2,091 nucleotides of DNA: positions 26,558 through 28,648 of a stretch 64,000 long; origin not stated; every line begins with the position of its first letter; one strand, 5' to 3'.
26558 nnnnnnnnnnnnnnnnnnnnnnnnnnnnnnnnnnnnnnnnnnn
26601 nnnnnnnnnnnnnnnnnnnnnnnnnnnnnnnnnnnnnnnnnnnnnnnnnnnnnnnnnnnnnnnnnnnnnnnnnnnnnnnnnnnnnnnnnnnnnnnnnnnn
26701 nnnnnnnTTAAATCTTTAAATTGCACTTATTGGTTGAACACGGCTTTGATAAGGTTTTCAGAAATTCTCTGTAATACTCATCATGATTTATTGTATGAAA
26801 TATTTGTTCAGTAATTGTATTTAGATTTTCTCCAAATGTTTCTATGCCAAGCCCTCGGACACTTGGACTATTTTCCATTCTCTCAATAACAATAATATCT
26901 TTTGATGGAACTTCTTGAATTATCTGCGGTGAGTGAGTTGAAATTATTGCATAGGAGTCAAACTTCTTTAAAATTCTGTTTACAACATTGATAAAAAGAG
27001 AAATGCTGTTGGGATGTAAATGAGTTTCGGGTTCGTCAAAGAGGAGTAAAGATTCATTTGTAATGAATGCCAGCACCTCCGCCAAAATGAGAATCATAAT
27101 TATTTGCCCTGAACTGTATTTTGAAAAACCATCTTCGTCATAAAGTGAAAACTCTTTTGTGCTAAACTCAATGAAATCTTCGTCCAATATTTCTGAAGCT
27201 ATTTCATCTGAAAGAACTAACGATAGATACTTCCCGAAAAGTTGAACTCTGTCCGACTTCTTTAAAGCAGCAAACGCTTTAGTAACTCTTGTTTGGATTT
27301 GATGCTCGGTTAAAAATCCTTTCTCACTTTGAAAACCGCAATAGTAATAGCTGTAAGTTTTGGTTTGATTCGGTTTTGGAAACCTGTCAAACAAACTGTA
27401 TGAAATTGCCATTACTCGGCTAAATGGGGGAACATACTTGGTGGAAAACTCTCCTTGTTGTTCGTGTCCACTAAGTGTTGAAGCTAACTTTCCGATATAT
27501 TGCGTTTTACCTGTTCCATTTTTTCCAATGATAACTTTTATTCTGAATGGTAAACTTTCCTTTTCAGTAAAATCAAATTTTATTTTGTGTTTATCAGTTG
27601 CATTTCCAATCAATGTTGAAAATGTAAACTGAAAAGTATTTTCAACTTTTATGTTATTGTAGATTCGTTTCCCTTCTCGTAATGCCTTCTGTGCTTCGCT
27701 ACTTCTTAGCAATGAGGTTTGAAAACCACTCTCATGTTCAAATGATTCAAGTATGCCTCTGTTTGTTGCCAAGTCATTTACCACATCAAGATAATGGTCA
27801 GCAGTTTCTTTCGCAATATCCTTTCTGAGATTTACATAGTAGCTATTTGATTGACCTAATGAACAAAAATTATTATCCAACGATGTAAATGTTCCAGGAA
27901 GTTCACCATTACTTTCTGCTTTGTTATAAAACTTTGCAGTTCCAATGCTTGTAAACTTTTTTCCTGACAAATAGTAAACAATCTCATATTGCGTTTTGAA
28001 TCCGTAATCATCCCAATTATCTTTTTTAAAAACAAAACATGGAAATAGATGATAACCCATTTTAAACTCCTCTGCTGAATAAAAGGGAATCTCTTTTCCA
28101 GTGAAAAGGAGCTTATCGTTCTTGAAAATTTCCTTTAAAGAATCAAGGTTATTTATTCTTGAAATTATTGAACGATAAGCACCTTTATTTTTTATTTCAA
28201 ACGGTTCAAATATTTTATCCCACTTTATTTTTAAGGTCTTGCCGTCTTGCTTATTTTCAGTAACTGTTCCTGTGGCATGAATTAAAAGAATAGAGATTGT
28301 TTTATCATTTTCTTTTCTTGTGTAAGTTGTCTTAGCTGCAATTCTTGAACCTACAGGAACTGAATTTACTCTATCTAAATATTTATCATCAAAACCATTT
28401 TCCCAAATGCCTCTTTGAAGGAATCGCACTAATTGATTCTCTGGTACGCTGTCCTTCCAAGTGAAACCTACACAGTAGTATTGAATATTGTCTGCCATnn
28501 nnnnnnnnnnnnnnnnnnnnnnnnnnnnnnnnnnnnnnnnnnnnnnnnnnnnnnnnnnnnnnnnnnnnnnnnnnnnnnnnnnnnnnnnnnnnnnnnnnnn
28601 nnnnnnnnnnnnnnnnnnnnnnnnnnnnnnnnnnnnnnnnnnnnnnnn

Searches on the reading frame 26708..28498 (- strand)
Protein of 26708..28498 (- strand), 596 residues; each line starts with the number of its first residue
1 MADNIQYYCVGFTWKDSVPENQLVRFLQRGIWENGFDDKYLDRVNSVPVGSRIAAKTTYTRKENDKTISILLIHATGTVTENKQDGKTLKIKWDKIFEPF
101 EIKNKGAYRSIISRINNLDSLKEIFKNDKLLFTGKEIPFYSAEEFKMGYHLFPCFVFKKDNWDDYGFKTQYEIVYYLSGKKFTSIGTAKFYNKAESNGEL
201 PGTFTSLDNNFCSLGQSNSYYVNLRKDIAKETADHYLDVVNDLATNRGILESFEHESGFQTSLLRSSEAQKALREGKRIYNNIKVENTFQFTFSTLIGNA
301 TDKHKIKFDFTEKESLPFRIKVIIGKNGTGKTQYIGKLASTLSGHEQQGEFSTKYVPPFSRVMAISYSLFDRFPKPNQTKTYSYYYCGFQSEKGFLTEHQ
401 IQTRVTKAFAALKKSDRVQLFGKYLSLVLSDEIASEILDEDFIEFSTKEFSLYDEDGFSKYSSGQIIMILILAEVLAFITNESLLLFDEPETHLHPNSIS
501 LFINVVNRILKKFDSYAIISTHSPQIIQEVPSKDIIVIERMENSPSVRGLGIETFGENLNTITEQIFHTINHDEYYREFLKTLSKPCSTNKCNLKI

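Call 26: search_protein_families(library=pfam, proteins=[window:26708-28498:-], max_evalue=0.00001)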
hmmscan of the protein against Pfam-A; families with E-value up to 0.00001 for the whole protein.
window:26708-28498:- (596 aa): 2 families
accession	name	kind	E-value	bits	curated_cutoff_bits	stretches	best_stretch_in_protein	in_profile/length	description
PF13304.12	AAA_21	-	4.5e-11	43.8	27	1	422-527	199-303/304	AAA domain, putative AbiEii toxin, Type IV TA system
PF13175.12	AAA_15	-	2.4e-10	41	32.1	1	459-527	299-374/374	AAA ATPase domain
